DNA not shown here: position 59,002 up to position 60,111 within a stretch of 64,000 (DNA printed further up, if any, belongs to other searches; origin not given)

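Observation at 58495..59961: TIR-like protein translationally coupled to an MntA-HepT module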

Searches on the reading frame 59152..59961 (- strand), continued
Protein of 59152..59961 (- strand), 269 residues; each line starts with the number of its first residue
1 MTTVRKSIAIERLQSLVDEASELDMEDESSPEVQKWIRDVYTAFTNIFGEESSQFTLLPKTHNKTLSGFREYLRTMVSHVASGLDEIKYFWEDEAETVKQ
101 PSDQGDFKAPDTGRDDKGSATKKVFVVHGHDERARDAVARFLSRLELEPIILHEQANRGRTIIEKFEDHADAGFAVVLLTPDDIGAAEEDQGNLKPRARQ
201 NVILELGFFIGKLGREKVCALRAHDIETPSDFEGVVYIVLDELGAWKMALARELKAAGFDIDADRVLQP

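Call 36: search_solved_structures(query=A3, max_evalue=1, show_alignments=2)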
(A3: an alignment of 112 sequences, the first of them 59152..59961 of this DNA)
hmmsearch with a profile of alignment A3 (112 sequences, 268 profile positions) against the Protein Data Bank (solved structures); distinct sequences matched with E-value up to 1: 4.
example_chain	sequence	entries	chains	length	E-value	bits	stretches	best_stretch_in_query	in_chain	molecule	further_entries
9lmq_A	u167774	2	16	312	2.7e-09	39.9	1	171-244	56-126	CD-NTase-associated protein 12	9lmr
7un8_A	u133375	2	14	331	4e-07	32.8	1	172-244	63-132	CD-NTase-associated protein 12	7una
8jsj_A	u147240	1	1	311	0.00012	24.7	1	167-235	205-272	PycTIR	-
7un9_A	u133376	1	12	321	0.038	16.5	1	177-217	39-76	CD-NTase-associated protein 12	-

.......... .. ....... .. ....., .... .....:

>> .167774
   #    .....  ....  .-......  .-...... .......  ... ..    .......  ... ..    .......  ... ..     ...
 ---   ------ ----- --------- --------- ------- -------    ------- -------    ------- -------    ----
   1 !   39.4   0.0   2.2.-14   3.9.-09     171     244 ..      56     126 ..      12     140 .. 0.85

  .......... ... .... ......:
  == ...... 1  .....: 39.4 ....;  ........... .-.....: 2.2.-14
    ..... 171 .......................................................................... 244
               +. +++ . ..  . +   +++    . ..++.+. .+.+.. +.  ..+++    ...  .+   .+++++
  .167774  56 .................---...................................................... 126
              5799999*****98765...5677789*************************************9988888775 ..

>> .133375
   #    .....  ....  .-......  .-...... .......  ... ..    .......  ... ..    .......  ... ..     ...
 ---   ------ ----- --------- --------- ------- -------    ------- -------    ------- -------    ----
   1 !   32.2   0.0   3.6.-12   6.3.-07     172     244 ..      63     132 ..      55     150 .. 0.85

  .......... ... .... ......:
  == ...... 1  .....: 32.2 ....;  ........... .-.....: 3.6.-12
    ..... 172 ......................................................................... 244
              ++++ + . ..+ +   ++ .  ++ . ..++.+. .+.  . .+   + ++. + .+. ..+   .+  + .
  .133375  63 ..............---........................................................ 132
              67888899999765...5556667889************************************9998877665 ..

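Call 40: predict_structure(alignment_id=A3)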
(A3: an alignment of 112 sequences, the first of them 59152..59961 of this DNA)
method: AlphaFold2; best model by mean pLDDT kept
length: 269 residues; sequences in the alignment: 112
mean_pLDDT: 79.2   pTM: 0.54
mean pLDDT of the five models: 79.2, 78.2, 77.4, 75.6, 75.6
residues with pLDDT >= 90: 83; 70-90: 132; 50-70: 25; < 50: 29
segments of 3 or more residues with pLDDT < 50: 95-119, 155-157
pLDDT, mean of each block of 10 residues (from residue 1): 78 95 85 94 92 87 84 91 81 46 30 39 90 90 93 60 75 92 81 83 86 89 81 70 81 90 76
secondary structure, 60 per line:
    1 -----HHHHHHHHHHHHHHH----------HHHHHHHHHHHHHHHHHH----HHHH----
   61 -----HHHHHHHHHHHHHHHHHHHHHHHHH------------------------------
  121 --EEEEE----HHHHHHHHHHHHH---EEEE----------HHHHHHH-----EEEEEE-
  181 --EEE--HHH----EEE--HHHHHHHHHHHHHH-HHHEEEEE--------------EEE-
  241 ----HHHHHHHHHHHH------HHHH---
elements in order: H6-20 H31-48 H53-56 H66-90 E123-127 H132-144 E148-151 H162-168 E174-179 E183-185 E195-197 H200-213 E218-222 E237-239 H245-256 H263-266

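Call 42: fold_search(model_id=the predicted structure, library=pdb)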
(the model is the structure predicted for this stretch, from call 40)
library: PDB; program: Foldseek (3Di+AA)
matches with E <= 10: 696; with E <= 0.001: 8
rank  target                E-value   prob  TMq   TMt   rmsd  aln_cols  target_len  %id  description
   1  7un8_A                5.7e-05  1.00  0.37  0.34   3.9       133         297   17  SfSTING with c-di-GMP single fiber (released 2022-07-27)
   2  7un8_E                5.7e-05  1.00  0.37  0.34   3.9       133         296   17  SfSTING with c-di-GMP single fiber (released 2022-07-27)
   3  9lmq_D                7.2e-05  1.00  0.38  0.33   5.5       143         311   20  Cryo-EM structure of TIR-STING/c-di-GMP complex (released 2025-08-27)
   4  7un8_C                1.7e-04  1.00  0.36  0.33   4.1       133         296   19  SfSTING with c-di-GMP single fiber (released 2022-07-27)
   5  9lmr_F                3.9e-04  1.00  0.38  0.34   5.6       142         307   20  Cryo-EM structure of TIR-STING/c-di-GMP complex fiber (released 2025-08-27)
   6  9lmq_B                3.9e-04  1.00  0.36  0.32   5.8       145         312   21  Cryo-EM structure of TIR-STING/c-di-GMP complex (released 2025-08-27)
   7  9lmq_A                6.9e-04  1.00  0.30  0.27   6.6       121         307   21  Cryo-EM structure of TIR-STING/c-di-GMP complex (released 2025-08-27)
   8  9lmr_B                8.2e-04  1.00  0.35  0.31   5.7       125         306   22  Cryo-EM structure of TIR-STING/c-di-GMP complex fiber (released 2025-08-27)
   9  9lmr_C                1.5e-03  1.00  0.38  0.34   6.0       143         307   20  Cryo-EM structure of TIR-STING/c-di-GMP complex fiber (released 2025-08-27)
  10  9lmr_A                1.9e-03  1.00  0.38  0.34   5.8       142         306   20  Cryo-EM structure of TIR-STING/c-di-GMP complex fiber (released 2025-08-27)
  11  4dom                  6.3e-03  1.00  0.32  0.53   7.3       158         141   12  Crystal Structure of the TIR-domain of Human Myeloid Differentiation Primary Response protein (MyD88) (released 2013-04-10)
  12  8qlp_E                1.2e-02  1.00  0.38  0.25   5.6       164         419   13  CryoEM structure of the RNA/DNA bound SPARTA (BabAgo/TIR-APAZ) tetrameric complex (released 2024-01-31)
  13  8z92_E                1.5e-02  1.00  0.35  0.24   5.0       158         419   15  Crystal structure of CrtAgo/TIR-APAZ in complex with guide DNA and 16-nt target DNA (released 2025-03-12)
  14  5v8s_B                1.7e-02  0.85  0.27  0.19  19.9       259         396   13  Flavo di-iron protein H90D mutant from Thermotoga maritima (released 2017-04-19)
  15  5v8s_A                2.4e-02  0.89  0.31  0.22  20.7       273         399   12  Flavo di-iron protein H90D mutant from Thermotoga maritima (released 2017-04-19)
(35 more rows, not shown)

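Call 49: search_dna_similar(query=window:59152-59961:-, collection=plasmids, mode=protein, max_rows=25)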
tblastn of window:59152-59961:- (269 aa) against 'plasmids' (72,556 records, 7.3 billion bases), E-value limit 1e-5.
Records with a match: 1165; places in all: 1180; records where one place covers at least 80% of the query: 14.
Best place of each record, by identity: 60-80% 8; <60% 1157.
By first word of the organism name: Klebsiella 617; Escherichia 368; Salmonella 64; Enterobacter 23; Pseudomonas 11; Burkholderia 9; Bacillus 7; Rhizobium 6; Agrobacterium 5; Shigella 5; and 30 more.
By predicted mobility (MOB-suite, as given by PLSDB): conjugative 581; non-mobilizable 512; mobilizable 72.
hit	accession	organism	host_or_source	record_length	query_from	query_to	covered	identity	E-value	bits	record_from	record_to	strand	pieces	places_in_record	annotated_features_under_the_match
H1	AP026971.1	Comamonadaceae bacterium OS-4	-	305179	9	267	96%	43.6%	3e-56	201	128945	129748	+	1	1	hypothetical protein (x2)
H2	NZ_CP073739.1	Burkholderia pseudomallei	soil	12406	24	269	91%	43.7%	3e-56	201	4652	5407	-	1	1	nucleotide-binding protein | tyrosine-type recombinase/integrase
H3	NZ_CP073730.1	Burkholderia pseudomallei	water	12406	24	269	91%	43.7%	3e-56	201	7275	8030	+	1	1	nucleotide-binding protein | tyrosine-type recombinase/integrase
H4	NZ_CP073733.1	Burkholderia pseudomallei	soil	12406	24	269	91%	43.7%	3e-56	201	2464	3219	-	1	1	nucleotide-binding protein | tyrosine-type recombinase/integrase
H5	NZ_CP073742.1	Burkholderia pseudomallei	soil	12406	24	269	91%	43.7%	3e-56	201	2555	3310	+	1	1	nucleotide-binding protein | tyrosine-type recombinase/integrase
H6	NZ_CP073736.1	Burkholderia pseudomallei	soil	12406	24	269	91%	43.7%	3e-56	201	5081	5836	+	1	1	nucleotide-binding protein | tyrosine-type recombinase/integrase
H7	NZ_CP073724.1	Burkholderia pseudomallei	soil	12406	24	269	91%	43.7%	3e-56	201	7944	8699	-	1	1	nucleotide-binding protein | tyrosine-type recombinase/integrase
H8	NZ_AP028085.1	Burkholderia pseudomallei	-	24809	24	269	91%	43.7%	4e-56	201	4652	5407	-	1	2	nucleotide-binding protein | tyrosine-type recombinase/integrase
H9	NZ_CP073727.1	Burkholderia pseudomallei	soil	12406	29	269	90%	44.6%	3e-56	201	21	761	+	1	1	tyrosine-type recombinase/integrase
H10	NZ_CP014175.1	Clostridium argentinense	Microbial isolate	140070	6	267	97%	37.4%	5e-45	169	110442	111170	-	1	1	nucleotide-binding protein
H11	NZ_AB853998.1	Clostridium argentinense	-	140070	6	267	97%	37.4%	5e-45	169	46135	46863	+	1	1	nucleotide-binding protein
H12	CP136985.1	Pseudomonas aeruginosa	Homo sapiens,Wound/Abscess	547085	117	268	57%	62.5%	8e-54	194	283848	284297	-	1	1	nucleotide-binding protein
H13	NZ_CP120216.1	Agrobacterium leguminum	-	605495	118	269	57%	62.5%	8e-53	191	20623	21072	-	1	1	nucleotide-binding protein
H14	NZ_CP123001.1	Neorhizobium petrolearium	single cell,petroleum contaminated soil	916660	118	269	57%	62.5%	1e-52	191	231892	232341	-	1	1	nucleotide-binding protein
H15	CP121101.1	Aeromonas hydrophila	Homo sapiens,urine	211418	117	268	57%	62.3%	3e-41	215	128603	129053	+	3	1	none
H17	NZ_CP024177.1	Moraxella osloensis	Homo sapiens,single cell,skin swab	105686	3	267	99%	35.4%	6e-45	168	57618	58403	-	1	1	nucleotide-binding protein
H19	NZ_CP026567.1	Pseudomonas avellanae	Prunus avium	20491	121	268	55%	62.8%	9e-54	194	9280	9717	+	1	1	nucleotide-binding protein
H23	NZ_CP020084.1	Blastomonas fulva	Cell culture,microcystis culture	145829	119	268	56%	59.3%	3e-51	186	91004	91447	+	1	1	nucleotide-binding protein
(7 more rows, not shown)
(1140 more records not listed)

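Call 50: search_dna_similar(query=window:59152-59961:-, collection=phages, mode=protein, max_rows=15)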
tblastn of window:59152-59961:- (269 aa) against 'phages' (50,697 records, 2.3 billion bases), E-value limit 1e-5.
Records with a match: 5; places in all: 5; records where one place covers at least 80% of the query: 0.
Best place of each record, by identity: <60% 5.
By first word of the organism name: Escherichia 3; Salmonella 1; Bacteriophage 1.
By host as written in the record: Escherichia coli 3; Salmonella enterica subsp. enterica serovar Kentucky 1; - 1.
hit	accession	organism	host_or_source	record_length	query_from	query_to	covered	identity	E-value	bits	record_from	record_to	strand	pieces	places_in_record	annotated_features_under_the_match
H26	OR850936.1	Salmonella phage S.Kent 1-2-1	Salmonella enterica subsp. enterica ...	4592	112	269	59%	53.8%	7e-49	178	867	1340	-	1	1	record has no annotation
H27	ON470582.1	Escherichia phage vB_EcoM-689R2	Escherichia coli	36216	122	266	54%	36.6%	3e-22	101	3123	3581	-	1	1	TIR-like domain-containing protein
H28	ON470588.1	Escherichia phage vB_EcoM-611R5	Escherichia coli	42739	122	266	54%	36.6%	3e-22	101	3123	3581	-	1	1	TIR-like domain-containing protein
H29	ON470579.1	Escherichia phage vB_EcoM-606R2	Escherichia coli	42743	122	266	54%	36.6%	3e-22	101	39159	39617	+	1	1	TIR-like domain-containing protein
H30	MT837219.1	Bacteriophage sp.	human fecal samples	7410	121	181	23%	46.3%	2e-9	64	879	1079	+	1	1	record has no annotation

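Call 51: get_annotated_region(hit=H1, flank=3000)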
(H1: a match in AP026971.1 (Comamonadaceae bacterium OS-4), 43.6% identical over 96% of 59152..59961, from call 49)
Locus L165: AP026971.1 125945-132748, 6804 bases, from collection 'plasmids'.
description: Comamonadaceae bacterium OS-4 plasmid pOS401 DNA, complete sequence
organism: Comamonadaceae bacterium OS-4 (NCBI taxid 2993873)
taxonomy: Bacteria; Pseudomonadota; Betaproteobacteria; Burkholderiales; Comamonadaceae; ; Comamonadaceae bacterium OS-4
host: -; source: -; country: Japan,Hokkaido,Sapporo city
typing (MOB-suite, as given by PLSDB): non-mobilizable
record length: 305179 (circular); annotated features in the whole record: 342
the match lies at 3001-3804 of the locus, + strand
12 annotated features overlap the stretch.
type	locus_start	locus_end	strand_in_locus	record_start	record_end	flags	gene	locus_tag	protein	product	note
CDS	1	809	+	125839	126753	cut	-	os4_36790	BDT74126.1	hypothetical protein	-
CDS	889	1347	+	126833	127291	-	-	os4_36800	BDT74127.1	hypothetical protein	-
CDS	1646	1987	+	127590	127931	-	-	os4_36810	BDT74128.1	hypothetical protein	-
CDS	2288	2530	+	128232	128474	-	-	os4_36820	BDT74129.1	hypothetical protein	-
CDS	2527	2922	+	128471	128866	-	-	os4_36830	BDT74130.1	hypothetical protein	-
CDS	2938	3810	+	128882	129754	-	-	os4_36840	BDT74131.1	hypothetical protein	-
CDS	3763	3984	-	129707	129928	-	-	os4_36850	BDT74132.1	hypothetical protein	-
CDS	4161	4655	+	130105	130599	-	-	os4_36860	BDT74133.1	hypothetical protein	-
CDS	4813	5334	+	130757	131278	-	-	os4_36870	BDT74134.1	hypothetical protein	-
CDS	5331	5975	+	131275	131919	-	-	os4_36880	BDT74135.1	hypothetical protein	-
CDS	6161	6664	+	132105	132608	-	-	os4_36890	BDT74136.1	hypothetical protein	-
CDS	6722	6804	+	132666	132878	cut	-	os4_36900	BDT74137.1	hypothetical protein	-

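Call 52: get_annotated_region(hit=H2, flank=3000)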
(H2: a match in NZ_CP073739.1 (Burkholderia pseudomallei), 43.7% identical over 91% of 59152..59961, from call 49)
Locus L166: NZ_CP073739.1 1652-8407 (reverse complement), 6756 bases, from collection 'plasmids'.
description: Burkholderia pseudomallei strain AW17-22 plasmid p1, complete sequence
organism: Burkholderia pseudomallei (NCBI taxid 28450)
taxonomy: Bacteria; Pseudomonadota; Betaproteobacteria; Burkholderiales; Burkholderiaceae; Burkholderia; Burkholderia pseudomallei
host: -; source: soil; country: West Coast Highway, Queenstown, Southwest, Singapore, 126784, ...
typing (MOB-suite, as given by PLSDB): non-mobilizable
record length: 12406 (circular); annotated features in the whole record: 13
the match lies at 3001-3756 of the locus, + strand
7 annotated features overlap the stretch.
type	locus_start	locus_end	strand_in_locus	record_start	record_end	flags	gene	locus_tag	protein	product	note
CDS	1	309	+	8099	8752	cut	-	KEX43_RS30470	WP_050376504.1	HAD family hydrolase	-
CDS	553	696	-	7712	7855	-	-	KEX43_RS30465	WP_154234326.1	hypothetical protein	-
CDS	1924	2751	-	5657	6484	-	-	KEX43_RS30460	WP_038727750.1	hypothetical protein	-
CDS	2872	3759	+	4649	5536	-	-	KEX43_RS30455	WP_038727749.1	nucleotide-binding protein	-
CDS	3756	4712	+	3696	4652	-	-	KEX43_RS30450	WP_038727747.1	tyrosine-type recombinase/integrase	GO:0015074 - DNA integration [Evidence IEA]; GO:0006310 - DNA recombination [Evidence IEA]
CDS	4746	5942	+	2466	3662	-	-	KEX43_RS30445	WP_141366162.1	hypothetical protein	-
CDS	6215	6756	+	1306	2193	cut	-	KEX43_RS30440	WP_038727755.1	hypothetical protein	-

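Call 53: get_annotated_region(hit=H17, flank=3000)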
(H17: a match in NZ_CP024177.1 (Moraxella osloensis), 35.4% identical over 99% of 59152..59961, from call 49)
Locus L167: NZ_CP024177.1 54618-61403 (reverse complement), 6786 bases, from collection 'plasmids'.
description: Moraxella osloensis strain YHS plasmid pYHS1, complete sequence
organism: Moraxella osloensis (NCBI taxid 34062)
taxonomy: Bacteria; Pseudomonadota; Gammaproteobacteria; Moraxellales; Moraxellaceae; Moraxella; Moraxella osloensis
host: -; source: Homo sapiens,single cell,skin swab; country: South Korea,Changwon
typing (MOB-suite, as given by PLSDB): mobilizable; relaxase MOBP,MOBP
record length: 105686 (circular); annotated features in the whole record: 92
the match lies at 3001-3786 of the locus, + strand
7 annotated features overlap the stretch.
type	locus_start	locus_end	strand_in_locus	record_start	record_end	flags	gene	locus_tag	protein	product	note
CDS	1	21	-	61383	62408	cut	moaA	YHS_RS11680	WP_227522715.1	GTP 3',8-cyclase MoaA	-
CDS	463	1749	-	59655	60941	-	-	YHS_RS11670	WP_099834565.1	gephyrin-like molybdotransferase Glp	-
CDS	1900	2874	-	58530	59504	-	-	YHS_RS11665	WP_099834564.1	peptidylprolyl isomerase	-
CDS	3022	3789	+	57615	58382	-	-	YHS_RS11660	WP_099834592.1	nucleotide-binding protein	-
CDS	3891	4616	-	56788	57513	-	narI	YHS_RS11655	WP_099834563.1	respiratory nitrate reductase subunit gamma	GO:0019645 - anaerobic electron transport chain [Evidence IEA]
CDS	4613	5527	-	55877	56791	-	narJ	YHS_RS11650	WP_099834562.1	nitrate reductase molybdenum cofactor assembly chaperone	GO:0051131 - chaperone-mediated protein complex assembly [Evidence IEA]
CDS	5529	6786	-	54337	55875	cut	narH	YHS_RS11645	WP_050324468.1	nitrate reductase subunit beta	GO:0009061 - anaerobic respiration [Evidence IEA]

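Call 54: get_annotated_region(hit=H10, flank=3000)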
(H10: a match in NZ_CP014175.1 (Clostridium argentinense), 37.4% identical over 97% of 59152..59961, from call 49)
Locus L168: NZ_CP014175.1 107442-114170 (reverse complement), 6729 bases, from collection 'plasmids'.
description: Clostridium argentinense strain 89G plasmid pRSJ17_1, complete sequence
organism: Clostridium argentinense (NCBI taxid 29341)
taxonomy: Bacteria; Bacillota; Clostridia; Eubacteriales; Clostridiaceae; Clostridium; Clostridium argentinense
host: -; source: Microbial isolate; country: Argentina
typing (MOB-suite, as given by PLSDB): non-mobilizable
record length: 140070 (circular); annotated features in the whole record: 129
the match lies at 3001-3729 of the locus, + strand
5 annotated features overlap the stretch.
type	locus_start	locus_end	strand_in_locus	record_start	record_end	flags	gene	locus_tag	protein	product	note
CDS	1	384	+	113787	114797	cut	-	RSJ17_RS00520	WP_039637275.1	S8 family serine peptidase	GO:0006508 - proteolysis [Evidence IEA]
CDS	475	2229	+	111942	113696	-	-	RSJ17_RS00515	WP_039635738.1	ABC transporter ATP-binding protein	-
CDS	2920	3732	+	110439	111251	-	-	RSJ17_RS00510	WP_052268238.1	nucleotide-binding protein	-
CDS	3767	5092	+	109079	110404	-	-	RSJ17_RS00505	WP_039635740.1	hypothetical protein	-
CDS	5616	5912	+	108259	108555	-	-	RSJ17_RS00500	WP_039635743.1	hypothetical protein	-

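Call 59: get_annotated_region(hit=H12, flank=2500)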
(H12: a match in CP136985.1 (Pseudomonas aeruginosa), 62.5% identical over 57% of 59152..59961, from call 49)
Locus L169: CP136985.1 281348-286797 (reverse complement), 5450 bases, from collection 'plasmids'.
description: Pseudomonas aeruginosa strain 2021CK-01020 plasmid unnamed1, complete sequence
organism: Pseudomonas aeruginosa (NCBI taxid 287)
taxonomy: Bacteria; Pseudomonadota; Gammaproteobacteria; Pseudomonadales; Pseudomonadaceae; Pseudomonas; Pseudomonas aeruginosa
host: -; source: Homo sapiens,Wound/Abscess; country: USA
typing (MOB-suite, as given by PLSDB): conjugative; replicon IncP,rep_cluster_1115; relaxase MOBP; mating-pair formation MPF_T
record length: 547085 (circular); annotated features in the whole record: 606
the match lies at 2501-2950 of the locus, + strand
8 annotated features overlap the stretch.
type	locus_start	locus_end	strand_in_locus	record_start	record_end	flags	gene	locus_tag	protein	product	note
CDS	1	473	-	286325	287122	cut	-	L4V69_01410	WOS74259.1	DUF2285 domain-containing protein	-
CDS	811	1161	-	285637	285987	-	-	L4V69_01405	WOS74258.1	DUF2958 domain-containing protein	-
CDS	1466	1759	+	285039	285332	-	-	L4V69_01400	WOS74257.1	helix-turn-helix transcriptional regulator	-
CDS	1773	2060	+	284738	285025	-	-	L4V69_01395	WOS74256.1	hypothetical protein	-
CDS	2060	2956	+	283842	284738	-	-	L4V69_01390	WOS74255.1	nucleotide-binding protein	-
CDS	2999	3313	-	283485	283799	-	-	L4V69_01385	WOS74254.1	DUF736 domain-containing protein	-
CDS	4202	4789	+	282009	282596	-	-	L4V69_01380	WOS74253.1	hypothetical protein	-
CDS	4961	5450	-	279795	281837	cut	-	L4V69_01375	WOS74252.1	ParB/RepB/Spo0J family partition protein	-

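Call 60: get_annotated_region(hit=H13, flank=2500)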
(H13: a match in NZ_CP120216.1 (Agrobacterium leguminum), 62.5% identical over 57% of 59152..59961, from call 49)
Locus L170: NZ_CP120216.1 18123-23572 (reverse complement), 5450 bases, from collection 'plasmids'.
description: Agrobacterium leguminum strain CFBP4996 plasmid pTiCFBP4996, complete sequence
organism: Agrobacterium leguminum (NCBI taxid 2792015)
taxonomy: Bacteria; Pseudomonadota; Alphaproteobacteria; Hyphomicrobiales; Rhizobiaceae; Agrobacterium; Agrobacterium leguminum
host: -; source: -; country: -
typing (MOB-suite, as given by PLSDB): conjugative; relaxase MOBQ; mating-pair formation MPF_T
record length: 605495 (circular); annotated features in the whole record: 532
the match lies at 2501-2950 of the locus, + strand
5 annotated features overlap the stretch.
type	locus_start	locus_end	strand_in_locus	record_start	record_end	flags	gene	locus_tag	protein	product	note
CDS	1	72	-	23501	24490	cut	-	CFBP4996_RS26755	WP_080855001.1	DarT ssDNA thymidine ADP-ribosyltransferase family protein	-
CDS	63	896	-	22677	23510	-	-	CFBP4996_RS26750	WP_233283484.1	macro domain-containing protein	-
CDS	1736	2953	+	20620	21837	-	-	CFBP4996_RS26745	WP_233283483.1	nucleotide-binding protein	-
CDS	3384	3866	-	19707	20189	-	-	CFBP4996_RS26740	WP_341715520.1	toll/interleukin-1 receptor domain-containing protein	GO:0007165 - signal transduction [Evidence IEA]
CDS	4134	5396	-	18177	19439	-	-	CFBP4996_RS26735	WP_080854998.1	TRAFs-binding domain-containing protein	-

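Call 61: get_annotated_region(hit=H19, flank=2500)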
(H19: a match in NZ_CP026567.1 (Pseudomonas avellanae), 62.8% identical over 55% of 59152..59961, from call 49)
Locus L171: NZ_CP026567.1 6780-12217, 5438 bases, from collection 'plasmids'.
description: Pseudomonas avellanae strain R2leaf plasmid p5_tig9, complete sequence
organism: Pseudomonas avellanae (NCBI taxid 46257)
taxonomy: Bacteria; Pseudomonadota; Gammaproteobacteria; Pseudomonadales; Pseudomonadaceae; Pseudomonas; Pseudomonas avellanae
host: -; source: Prunus avium; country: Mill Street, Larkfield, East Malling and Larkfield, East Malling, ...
typing (MOB-suite, as given by PLSDB): non-mobilizable; replicon rep_cluster_356
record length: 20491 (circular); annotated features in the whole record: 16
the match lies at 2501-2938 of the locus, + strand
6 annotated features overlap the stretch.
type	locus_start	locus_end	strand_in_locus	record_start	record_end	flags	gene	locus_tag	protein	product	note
CDS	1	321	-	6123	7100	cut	-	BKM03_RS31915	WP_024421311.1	IS5-like element ISPssy family transposase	GO:0006313 - DNA transposition [Evidence IEA]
CDS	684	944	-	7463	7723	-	-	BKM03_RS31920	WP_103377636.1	hypothetical protein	-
CDS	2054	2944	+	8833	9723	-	-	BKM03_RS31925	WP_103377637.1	nucleotide-binding protein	-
CDS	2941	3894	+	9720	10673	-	-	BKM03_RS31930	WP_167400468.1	tyrosine-type recombinase/integrase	GO:0015074 - DNA integration [Evidence IEA]; GO:0006310 - DNA recombination [Evidence IEA]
CDS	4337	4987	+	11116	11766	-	-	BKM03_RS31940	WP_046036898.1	AAA family ATPase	-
CDS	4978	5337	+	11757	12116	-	-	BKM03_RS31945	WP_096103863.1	hypothetical protein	-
